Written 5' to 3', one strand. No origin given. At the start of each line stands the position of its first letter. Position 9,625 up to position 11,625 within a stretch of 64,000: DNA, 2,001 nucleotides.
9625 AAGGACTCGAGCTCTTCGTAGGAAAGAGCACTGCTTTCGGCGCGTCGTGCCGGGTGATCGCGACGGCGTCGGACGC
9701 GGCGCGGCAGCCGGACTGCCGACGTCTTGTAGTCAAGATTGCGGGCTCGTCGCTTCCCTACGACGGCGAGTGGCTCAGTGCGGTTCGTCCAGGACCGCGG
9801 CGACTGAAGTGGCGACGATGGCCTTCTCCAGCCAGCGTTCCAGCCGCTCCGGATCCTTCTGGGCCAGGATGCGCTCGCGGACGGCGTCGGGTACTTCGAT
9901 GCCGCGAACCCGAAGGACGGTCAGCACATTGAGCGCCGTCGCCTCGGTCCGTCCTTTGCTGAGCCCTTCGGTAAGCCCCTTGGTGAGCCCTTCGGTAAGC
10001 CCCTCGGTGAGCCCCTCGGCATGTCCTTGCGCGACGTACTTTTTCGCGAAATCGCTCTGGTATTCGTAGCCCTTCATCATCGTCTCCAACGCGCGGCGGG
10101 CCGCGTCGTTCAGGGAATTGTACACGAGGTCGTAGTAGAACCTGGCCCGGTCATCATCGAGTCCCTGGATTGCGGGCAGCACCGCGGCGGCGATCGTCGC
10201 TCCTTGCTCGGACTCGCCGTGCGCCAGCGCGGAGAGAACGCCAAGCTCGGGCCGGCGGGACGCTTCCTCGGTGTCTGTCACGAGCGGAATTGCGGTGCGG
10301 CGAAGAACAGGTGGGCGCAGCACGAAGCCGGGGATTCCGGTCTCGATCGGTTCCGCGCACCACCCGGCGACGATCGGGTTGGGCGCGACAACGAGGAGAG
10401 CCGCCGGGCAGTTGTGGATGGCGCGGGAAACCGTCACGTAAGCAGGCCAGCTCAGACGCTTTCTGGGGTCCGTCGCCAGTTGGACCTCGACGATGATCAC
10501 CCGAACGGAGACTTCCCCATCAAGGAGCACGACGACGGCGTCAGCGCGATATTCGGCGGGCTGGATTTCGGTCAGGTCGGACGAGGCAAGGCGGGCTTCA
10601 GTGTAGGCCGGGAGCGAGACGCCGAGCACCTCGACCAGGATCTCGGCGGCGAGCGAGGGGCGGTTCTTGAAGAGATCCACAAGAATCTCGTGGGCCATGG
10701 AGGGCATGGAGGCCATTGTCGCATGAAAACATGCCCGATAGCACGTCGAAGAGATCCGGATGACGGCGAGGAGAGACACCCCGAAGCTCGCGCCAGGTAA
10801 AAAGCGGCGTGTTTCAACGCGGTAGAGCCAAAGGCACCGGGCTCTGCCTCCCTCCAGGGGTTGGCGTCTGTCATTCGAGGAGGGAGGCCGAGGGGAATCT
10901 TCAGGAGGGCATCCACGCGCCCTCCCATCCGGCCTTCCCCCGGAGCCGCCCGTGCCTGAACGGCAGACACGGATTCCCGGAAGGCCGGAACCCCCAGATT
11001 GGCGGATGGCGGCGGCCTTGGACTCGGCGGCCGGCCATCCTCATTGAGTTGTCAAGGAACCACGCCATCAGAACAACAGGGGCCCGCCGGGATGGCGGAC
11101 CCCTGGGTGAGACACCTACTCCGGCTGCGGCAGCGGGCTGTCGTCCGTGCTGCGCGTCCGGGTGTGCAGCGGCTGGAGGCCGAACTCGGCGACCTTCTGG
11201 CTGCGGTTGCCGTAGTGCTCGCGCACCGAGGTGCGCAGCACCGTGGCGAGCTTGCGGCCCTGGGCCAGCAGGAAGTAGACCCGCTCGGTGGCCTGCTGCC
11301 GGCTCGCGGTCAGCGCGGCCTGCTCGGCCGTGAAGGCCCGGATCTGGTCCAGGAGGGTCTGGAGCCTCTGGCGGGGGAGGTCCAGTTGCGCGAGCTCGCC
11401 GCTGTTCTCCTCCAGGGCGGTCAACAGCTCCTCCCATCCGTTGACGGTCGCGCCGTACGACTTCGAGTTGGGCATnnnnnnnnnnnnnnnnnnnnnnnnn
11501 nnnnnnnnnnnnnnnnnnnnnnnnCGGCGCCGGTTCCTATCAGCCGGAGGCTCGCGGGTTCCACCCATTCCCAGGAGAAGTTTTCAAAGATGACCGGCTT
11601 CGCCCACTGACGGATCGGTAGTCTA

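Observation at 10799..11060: Candidate novel ~245-nt ncRNA preceded by an rRNA-type boxA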

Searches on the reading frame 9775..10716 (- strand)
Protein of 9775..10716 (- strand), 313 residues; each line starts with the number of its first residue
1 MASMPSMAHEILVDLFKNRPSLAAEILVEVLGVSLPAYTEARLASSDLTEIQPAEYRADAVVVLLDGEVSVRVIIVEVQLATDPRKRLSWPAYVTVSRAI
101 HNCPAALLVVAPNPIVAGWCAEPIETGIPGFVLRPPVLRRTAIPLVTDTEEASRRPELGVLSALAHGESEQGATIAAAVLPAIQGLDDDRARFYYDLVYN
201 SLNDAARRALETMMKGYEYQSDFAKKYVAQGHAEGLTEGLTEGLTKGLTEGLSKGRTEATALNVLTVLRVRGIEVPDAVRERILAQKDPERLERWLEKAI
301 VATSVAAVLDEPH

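Call 15: search_protein_families(library=pfam, proteins=[window:9775-10716:-], max_evalue=0.01)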
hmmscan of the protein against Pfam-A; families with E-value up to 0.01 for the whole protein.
window:9775-10716:- (313 aa): 1 family
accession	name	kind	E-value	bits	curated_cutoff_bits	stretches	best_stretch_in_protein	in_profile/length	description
PF09811.14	Yae1_N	-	0.0042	17.2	27.5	1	231-255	1-25/39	Essential protein Yae1, N terminal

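Call 18: find_homologous_proteins(query=window:9775-10716:-, max_evalue=1e-10)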
Query window:9775-10716:- (313 aa): 1463 proteins with E <= 1e-10 among 8000 candidates; the best 120 are listed.
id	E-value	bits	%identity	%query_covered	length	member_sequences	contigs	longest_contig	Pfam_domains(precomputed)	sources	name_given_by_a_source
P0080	2.4e-182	623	90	98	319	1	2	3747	-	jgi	jgi:flagellar biosynthesis/type III secretory pathway protein FliH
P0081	5.0e-168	576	85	99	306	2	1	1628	-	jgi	jgi:hypothetical protein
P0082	2.1e-166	571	87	98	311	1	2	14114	-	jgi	jgi:hypothetical protein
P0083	7.2e-164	562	85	99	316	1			-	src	-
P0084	2.6e-163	561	84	98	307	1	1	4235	-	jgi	jgi:hypothetical protein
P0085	2.5e-161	554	83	99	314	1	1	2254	-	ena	-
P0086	4.5e-161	553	79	99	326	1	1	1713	-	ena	-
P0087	2.7e-160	551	83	100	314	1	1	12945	-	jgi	jgi:hypothetical protein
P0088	2.0e-159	548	81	99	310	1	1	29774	-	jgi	jgi:hypothetical protein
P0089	2.5e-159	548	78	99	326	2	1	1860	-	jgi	jgi:hypothetical protein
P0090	5.8e-159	546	82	99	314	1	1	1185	-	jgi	jgi:predicted transposase YdaD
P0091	1.8e-158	545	81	99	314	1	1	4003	-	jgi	jgi:predicted transposase YdaD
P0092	3.0e-158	544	80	100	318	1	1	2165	-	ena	-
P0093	4.2e-158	544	82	99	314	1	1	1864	-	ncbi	-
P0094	4.3e-158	544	82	98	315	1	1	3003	-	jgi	jgi:hypothetical protein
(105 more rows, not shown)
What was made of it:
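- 9775..10716 (-): Downstream co-directional gene: Rpn/YhgA-like 'predicted transposase' with GLTE repeats. Not part of the element; a neighbour only. Call 18: more than 1463 homologs, some named 'predicted transposase YdaD' by JGI.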

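Call 74: search_protein_families(library=phrogs, proteins=[window:9775-10716:-], max_evalue=0.01)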
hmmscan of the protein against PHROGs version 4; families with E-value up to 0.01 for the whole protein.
window:9775-10716:- (313 aa): 0 families

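Call 75: search_protein_families(library=ncbifam, proteins=[window:9775-10716:-], max_evalue=0.01)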
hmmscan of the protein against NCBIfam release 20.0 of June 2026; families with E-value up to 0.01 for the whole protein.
window:9775-10716:- (313 aa): 4 families
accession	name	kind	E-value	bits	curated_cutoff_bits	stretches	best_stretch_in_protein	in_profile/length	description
NF009925.1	PRK13386.1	equivalog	2.4e-05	23.7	192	1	200-258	16-77/228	flagellar assembly protein FliH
NF004270.2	PRK05687.2-1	equivalog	4.7e-05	23.1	180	1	225-265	60-100/223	flagellar assembly protein FliH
NF004267.1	PRK05687.1-3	equivalog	0.00012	21.3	293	1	228-261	92-125/266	flagellar assembly protein FliH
NF004266.1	PRK05687.1-1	equivalog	0.005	16.3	260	1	223-258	53-92/230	flagellar assembly protein FliH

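Call 76: search_protein_families(library=padloc, proteins=[window:9775-10716:-], max_evalue=0.01)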
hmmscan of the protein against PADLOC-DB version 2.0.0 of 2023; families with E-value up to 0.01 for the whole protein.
window:9775-10716:- (313 aa): 0 families
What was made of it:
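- Tried and rejected: Pfam, PHROGs, NCBIfam and PADLOC gave nothing significant (calls 15, 74-76).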

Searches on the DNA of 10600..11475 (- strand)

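Call 4: search_rna_families(source=window, start=10600, end=11250, threshold=evalue, max_evalue=10, show_alignments=3)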
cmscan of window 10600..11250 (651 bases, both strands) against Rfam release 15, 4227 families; matches with E-value up to 10: 8.
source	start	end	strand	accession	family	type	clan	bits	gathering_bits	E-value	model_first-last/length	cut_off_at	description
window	11067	11148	-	RF02100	tfoR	Gene; sRNA;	-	27.5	70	0.00011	1-101/101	no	Translational regulator of tfoXVC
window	10932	11013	-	RF02930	aspS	Cis-reg;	-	18.7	42.5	1.5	1-79/79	no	aspS RNA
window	10881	10986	-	RF02500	Atu_C6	Gene; sRNA;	-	17.5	60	5.4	1-113/113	no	EcpR1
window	10883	10925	+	RF03101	RAGATH-31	Gene; sRNA;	-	16.8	71.8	2.9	1-54/54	no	RAGATH-31 RNA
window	10848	10939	+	RF02500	Atu_C6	Gene; sRNA;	-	16.5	60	8.3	1-113/113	no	EcpR1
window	10878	10942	-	RF03964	mir-H1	Gene; miRNA;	-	16.2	97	9.5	1-85/85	no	mir-H1 microRNA precursor family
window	10784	10906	+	RF02204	WT1-AS_2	Gene; lncRNA;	-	14.5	45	2.4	1-137/137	no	WT1 antisense RNA conserved region 2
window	10954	11045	+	RF00764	mir-191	Gene; miRNA;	-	13.5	54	7.3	1-91/91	no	mir-191 microRNA precursor family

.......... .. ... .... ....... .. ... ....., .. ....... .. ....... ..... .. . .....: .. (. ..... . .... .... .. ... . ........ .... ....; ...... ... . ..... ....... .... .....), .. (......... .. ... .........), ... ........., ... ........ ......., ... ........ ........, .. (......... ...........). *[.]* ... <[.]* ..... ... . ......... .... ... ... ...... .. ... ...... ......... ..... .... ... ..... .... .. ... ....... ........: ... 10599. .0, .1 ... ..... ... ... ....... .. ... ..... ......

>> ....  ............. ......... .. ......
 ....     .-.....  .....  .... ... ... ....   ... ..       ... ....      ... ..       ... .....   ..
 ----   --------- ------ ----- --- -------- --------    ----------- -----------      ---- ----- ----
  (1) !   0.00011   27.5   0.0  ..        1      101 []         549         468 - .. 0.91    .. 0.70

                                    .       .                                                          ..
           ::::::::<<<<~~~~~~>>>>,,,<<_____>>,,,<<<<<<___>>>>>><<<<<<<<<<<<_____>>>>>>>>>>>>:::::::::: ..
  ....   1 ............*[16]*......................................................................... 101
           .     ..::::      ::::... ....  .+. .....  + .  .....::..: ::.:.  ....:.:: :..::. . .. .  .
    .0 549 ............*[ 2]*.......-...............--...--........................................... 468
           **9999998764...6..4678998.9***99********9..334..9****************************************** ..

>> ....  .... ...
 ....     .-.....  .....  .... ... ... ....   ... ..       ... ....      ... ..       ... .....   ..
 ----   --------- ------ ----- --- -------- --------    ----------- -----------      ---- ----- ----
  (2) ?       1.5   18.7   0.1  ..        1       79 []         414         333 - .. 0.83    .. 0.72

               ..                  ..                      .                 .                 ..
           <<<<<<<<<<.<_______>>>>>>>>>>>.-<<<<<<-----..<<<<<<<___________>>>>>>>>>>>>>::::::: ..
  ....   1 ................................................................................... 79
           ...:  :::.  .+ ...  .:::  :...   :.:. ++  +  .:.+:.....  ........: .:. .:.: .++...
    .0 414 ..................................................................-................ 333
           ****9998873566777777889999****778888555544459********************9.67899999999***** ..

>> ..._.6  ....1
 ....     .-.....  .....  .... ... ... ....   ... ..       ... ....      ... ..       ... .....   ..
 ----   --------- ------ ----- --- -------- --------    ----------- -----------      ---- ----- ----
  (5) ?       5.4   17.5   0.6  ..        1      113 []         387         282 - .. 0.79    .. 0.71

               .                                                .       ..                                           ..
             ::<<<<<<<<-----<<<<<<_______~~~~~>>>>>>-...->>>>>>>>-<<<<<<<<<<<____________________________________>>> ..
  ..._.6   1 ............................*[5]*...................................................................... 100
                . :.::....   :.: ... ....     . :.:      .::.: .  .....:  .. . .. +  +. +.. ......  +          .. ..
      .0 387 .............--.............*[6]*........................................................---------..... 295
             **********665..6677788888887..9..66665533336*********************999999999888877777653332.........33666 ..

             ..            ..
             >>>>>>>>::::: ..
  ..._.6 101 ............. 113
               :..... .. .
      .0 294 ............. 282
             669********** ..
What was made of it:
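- On Any curated RNA family (Rfam 15: tRNA, tmRNA, RNase P, SRP, 6S, riboswitches, Acido-1, Acido-Lenti-1, HEARO and others): Only sub-threshold chance hits at 10600-11250 (call 4).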

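Call 50: search_rna_families(sources=[L006, L034, L035, L068, L086, L122, L143, L137, L150, L160, L066, L065, L105, L046, L098, L092, L156, L162, L056, L166], threshold=gathering)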
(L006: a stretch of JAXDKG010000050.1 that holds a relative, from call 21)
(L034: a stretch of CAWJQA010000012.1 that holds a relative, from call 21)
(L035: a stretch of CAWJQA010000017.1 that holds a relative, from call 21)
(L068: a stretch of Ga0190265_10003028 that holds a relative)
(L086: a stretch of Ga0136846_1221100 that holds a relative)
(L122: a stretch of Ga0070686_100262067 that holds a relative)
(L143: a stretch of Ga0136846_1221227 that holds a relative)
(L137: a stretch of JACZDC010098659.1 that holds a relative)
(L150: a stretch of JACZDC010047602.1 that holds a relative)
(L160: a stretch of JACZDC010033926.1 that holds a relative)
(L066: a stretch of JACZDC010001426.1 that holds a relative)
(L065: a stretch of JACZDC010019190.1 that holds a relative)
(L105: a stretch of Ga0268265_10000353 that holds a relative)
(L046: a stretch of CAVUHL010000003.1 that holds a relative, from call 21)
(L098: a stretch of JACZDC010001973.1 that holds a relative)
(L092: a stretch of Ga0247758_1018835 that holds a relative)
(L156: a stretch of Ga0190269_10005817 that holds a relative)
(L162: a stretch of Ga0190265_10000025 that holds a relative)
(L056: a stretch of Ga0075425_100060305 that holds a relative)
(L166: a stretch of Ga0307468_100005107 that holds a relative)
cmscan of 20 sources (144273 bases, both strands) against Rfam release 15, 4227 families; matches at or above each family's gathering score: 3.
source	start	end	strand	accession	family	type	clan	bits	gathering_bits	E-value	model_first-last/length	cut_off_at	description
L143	2288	2332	-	RF01687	Acido-Lenti-1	Gene; sRNA;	-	45.5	37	9.6e-07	1-46/46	no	Acido-Lenti-1 RNA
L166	172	218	-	RF01687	Acido-Lenti-1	Gene; sRNA;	-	43.3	37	3.9e-06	1-46/46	no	Acido-Lenti-1 RNA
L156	2075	2122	+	RF01687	Acido-Lenti-1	Gene; sRNA;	-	37.4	37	0.00016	1-46/46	no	Acido-Lenti-1 RNA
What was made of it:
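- On Any curated RNA family (Rfam 15: tRNA, tmRNA, RNase P, SRP, 6S, riboswitches, Acido-1, Acido-Lenti-1, HEARO and others): In 20 related loci only Acido-Lenti-1 was found, elsewhere in those loci (call 50).
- Closest known: Acido-Lenti-1 RNA. Same: It was found in three of the fetched loci (call 50).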

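Call 64: search_dna_similar(query=window:10795-11130:-, collection=plasmids, mode=distant, max_rows=10)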
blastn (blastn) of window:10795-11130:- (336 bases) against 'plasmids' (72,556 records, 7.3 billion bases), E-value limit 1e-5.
No match.

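Call 65: search_dna_similar(query=window:10795-11130:-, collection=phages, mode=distant, max_rows=10)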
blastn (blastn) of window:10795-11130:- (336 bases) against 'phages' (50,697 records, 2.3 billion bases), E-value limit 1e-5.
No match.
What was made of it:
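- Tried and rejected: There was no blastn match in plasmid or phage records (calls 64, 65).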

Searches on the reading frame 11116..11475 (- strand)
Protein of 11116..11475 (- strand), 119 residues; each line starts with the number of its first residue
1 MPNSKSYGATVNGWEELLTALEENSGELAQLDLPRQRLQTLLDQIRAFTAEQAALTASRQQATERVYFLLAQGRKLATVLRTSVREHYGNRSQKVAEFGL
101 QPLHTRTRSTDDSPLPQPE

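Call 15: search_protein_families(library=pfam, proteins=[window:11116-11475:-], max_evalue=0.01)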
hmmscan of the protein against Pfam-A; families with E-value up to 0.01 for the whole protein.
window:11116-11475:- (119 aa): 0 families

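Call 16: find_encoding_contigs(protein=window:11116-11475:-, flank=10000, max_places=10)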
Protein window:11116-11475:- (119 aa): no gene with exactly this product is on record in the collection.
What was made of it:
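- Tried and rejected: Found nothing (call 16).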

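Call 17: find_homologous_proteins(query=window:11116-11475:-, max_evalue=0.001)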
Query window:11116-11475:- (119 aa): 79 proteins with E <= 0.001 among 98 candidates.
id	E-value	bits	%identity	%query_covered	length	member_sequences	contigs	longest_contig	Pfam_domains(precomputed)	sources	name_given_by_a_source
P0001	6.8e-70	250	100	100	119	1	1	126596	-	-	-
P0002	1.6e-61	223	88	100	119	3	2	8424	-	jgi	jgi:hypothetical protein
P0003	1.4e-59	217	86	100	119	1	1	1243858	-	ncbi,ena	-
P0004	2.9e-58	213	85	100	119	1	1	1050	-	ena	-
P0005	3.2e-57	209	85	100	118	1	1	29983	-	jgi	jgi:hypothetical protein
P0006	5.5e-57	209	84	100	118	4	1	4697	-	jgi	jgi:hypothetical protein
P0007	2.0e-56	207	83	100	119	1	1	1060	-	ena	-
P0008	2.3e-56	207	83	100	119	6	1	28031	-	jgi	jgi:hypothetical protein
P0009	1.1e-55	204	83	100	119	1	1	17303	-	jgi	jgi:hypothetical protein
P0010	1.2e-55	204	83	100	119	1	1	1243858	-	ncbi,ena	-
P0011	2.2e-55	203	83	100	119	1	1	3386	-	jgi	-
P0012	3.6e-55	203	82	100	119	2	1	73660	-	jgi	jgi:hypothetical protein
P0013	5.3e-55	202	81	100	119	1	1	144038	-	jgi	jgi:hypothetical protein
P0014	2.3e-54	200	81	100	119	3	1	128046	-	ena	-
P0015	4.8e-54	199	82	100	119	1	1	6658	-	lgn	-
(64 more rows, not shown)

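Call 21: find_related_loci(query=A1, collection=genome_contigs, flank=4000)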
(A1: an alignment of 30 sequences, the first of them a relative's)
Query A1 (119 aa) in genome_contigs; peptide patterns used: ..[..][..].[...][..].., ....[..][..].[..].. (x = any residue, [..] = any of these).
91 stretches matched a pattern; 54 encode a relative of the query (tblastn E <= 1e-3); 54 distinct loci.
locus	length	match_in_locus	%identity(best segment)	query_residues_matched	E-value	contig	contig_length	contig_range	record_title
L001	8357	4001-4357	86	1-119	4e-66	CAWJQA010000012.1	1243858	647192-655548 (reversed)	MAG: uncultured Holophagales bacterium isolate MFD02979.bin.2.191 genome assembly, contig: contig_62831, whole genome sh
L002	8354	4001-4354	87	1-119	2e-65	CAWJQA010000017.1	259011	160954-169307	MAG: uncultured Holophagales bacterium isolate MFD02979.bin.2.191 genome assembly, contig: contig_70669, whole genome sh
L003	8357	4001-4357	83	1-119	2e-62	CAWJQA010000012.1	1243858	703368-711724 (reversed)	MAG: uncultured Holophagales bacterium isolate MFD02979.bin.2.191 genome assembly, contig: contig_62831, whole genome sh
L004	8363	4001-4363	71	1-119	3e-52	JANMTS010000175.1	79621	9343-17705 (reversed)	MAG: Holophagales bacterium isolate SOY_29_metabat_132 SOY_29_k141_5484763, whole genome shotgun sequence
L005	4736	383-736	57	1-119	2e-43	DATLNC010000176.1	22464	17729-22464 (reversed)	MAG TPA_asm: Thermoanaerobaculia bacterium isolate SMAG_U13790 k141_1730578, whole genome shotgun sequence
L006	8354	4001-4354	59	1-119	2e-42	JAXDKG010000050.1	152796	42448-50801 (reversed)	MAG: Acidobacteriota bacterium isolate BP_59 scaffold_1921222, whole genome shotgun sequence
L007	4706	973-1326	57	1-119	4e-41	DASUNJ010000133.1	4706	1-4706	MAG TPA_asm: Thermoanaerobaculia bacterium isolate SMAG_U1597 k141_757457, whole genome shotgun sequence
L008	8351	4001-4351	59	1-117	2e-40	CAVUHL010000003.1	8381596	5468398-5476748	MAG: uncultured Holophagales bacterium isolate MFD01916.bin.1.17 genome assembly, contig: contig_1998, whole genome shot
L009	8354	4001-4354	53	1-119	3e-37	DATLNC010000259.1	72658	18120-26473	MAG TPA_asm: Thermoanaerobaculia bacterium isolate SMAG_U13790 k141_1521069, whole genome shotgun sequence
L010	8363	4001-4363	50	1-118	1e-34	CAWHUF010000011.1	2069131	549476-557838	MAG: uncultured Acidobacteriota bacterium isolate MFD03066.bin.1.255 genome assembly, contig: contig_4016, whole genome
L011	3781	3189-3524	50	7-119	9e-32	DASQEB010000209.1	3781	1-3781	MAG TPA_asm: Thermoanaerobaculia bacterium isolate SMAG_U11742 k141_232611, whole genome shotgun sequence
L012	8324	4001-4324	51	1-108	3e-31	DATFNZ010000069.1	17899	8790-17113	MAG TPA_asm: Thermoanaerobaculia bacterium isolate SMAG_U9264 k141_540107, whole genome shotgun sequence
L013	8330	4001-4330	47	1-110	5e-31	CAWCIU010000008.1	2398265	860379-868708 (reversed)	MAG: uncultured Acidobacteriota bacterium isolate MFD04580.bin.1.152 genome assembly, contig: contig_3330, whole genome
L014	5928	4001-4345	47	1-117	6e-29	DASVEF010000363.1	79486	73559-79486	MAG TPA_asm: Thermoanaerobaculia bacterium isolate SMAG_U2053 k141_1563508, whole genome shotgun sequence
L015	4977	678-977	48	1-100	5e-29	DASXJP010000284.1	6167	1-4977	MAG TPA_asm: Thermoanaerobaculia bacterium isolate SMAG_U5251 k141_1706565, whole genome shotgun sequence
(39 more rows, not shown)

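Call 56: predict_structure(alignment_id=A1)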
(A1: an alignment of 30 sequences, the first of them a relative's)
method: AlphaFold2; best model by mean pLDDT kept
length: 119 residues; sequences in the alignment: 30
mean_pLDDT: 78.7   pTM: 0.67
mean pLDDT of the five models: 78.7, 76.2, 73.9, 72.0, 72.0
residues with pLDDT >= 90: 33; 70-90: 57; 50-70: 17; < 50: 12
segments of 3 or more residues with pLDDT < 50: 1-4, 107-112
pLDDT, mean of each block of 10 residues (from residue 1): 60 90 87 92 86 66 84 91 89 84 58 57
secondary structure, 60 per line:
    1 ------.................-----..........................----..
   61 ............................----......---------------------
elements in order: H7-23 H29-54 H59-88 H93-98
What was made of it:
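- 11116..11475 (-): 119-aa ORF (ORF119). Conserved helical protein of unknown function, linked to the RNA in a subset of loci. Call 56: AF2 model has 3 long helices, pLDDT 78.7.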

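Call 59: fold_search(model_id=the predicted structure, library=pdb)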
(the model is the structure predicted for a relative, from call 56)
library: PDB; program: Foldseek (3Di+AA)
matches with E <= 10: 102; with E <= 0.001: 0
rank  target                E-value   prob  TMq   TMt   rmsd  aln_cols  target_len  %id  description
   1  4hr1_A                2.6e+00  0.63  0.49  0.49   3.3        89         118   13  Structure of PAV1-137, a protein from the virus PAV1 that infects Pyrococcus abyssi. (released 2013-06-19)
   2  8hr5_A                2.7e+00  0.11  0.32  0.10  25.7       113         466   14  Cryo-EM structure of the CnCas12f1-sgRNA-DNA complex (released 2023-09-06)
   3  8ub7_D                3.2e+00  0.30  0.45  0.47   6.4        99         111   13  Diversity-generating retroelement (DGR) ribonucleoprotein reverse transcriptase - Active state (N-occupied) (released 2024-10-23)
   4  7m5d_A                3.2e+00  0.09  0.21  0.09  10.2        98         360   12  Cryo-EM structure of a non-rotated E.coli 70S ribosome in complex with RF3-GTP, RF1 and P-tRNA (state I) (released 2022-10-19)
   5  6ox7_C                3.2e+00  0.07  0.22  0.21  14.9       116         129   17  The complex of 1918 NS1-ED and the iSH2 domain of the human p85beta subunit of PI3K (released 2020-04-22)
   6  6ksb_A                3.4e+00  0.15  0.34  0.09   7.2       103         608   18  Crystal Structure of E447A M130G Acyl-CoA Dehydrogenase FadE5 mutant from Mycobacteria smegmatis in complex with C16Co (released 2020-07-01)
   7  4hr1_B                3.6e+00  0.51  0.49  0.49   3.3        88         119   14  Structure of PAV1-137, a protein from the virus PAV1 that infects Pyrococcus abyssi. (released 2013-06-19)
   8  8ube_D                3.6e+00  0.23  0.44  0.47   6.4       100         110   15  Diversity-generating retroelement (DGR) ribonucleoprotein reverse transcriptase - Resting State 1a (released 2024-10-23)
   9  3tul_B                3.8e+00  0.09  0.31  0.28  17.1       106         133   13  Crystal structure of N-terminal region of Type III Secretion Major Translocator SipB (residues 82-226) (released 2012-02-15)
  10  8ubb_D                4.0e+00  0.23  0.44  0.47   6.3       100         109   15  Diversity-generating retroelement (DGR) ribonucleoprotein reverse transcriptase - Active State (N-empty) 1b (released 2024-10-23)
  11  2y3h_D                4.3e+00  0.30  0.45  0.49   5.1        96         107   17  E63Q mutant of Cupriavidus metallidurans CH34 CnrXs (released 2011-03-30)
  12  4dwl_B                4.3e+00  0.09  0.26  0.28  15.2       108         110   11  Avd molecule from Bordetella bacteriophage DGR (released 2013-02-27)
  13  7u2b_B                4.3e+00  0.06  0.24  0.07  13.2       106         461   27  Cryo-electron microscopy structure of human mt-SerRS in complex with mt-tRNA(GCU-TL) (released 2022-09-14)
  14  6msq_A                4.5e+00  0.47  0.45  0.67   5.1        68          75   13  Crystal structure of pRO-2.3 (released 2019-05-08)
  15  4dwl_E                4.5e+00  0.09  0.27  0.29  15.2       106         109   11  Avd molecule from Bordetella bacteriophage DGR (released 2013-02-27)
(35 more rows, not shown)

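Call 74: search_protein_families(library=phrogs, proteins=[window:11116-11475:-], max_evalue=0.01)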
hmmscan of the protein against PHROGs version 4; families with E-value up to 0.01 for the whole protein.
window:11116-11475:- (119 aa): 0 families

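Call 75: search_protein_families(library=ncbifam, proteins=[window:11116-11475:-], max_evalue=0.01)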
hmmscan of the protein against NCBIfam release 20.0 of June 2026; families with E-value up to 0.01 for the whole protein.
window:11116-11475:- (119 aa): 0 families

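Call 76: search_protein_families(library=padloc, proteins=[window:11116-11475:-], max_evalue=0.01)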
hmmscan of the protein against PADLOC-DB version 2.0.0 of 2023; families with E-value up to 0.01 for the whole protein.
window:11116-11475:- (119 aa): 1 family
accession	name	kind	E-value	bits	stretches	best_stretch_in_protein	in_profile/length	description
PDLC01036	WYL/Csx1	-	0.0038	15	1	35-95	90-137/279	CARF+WYL C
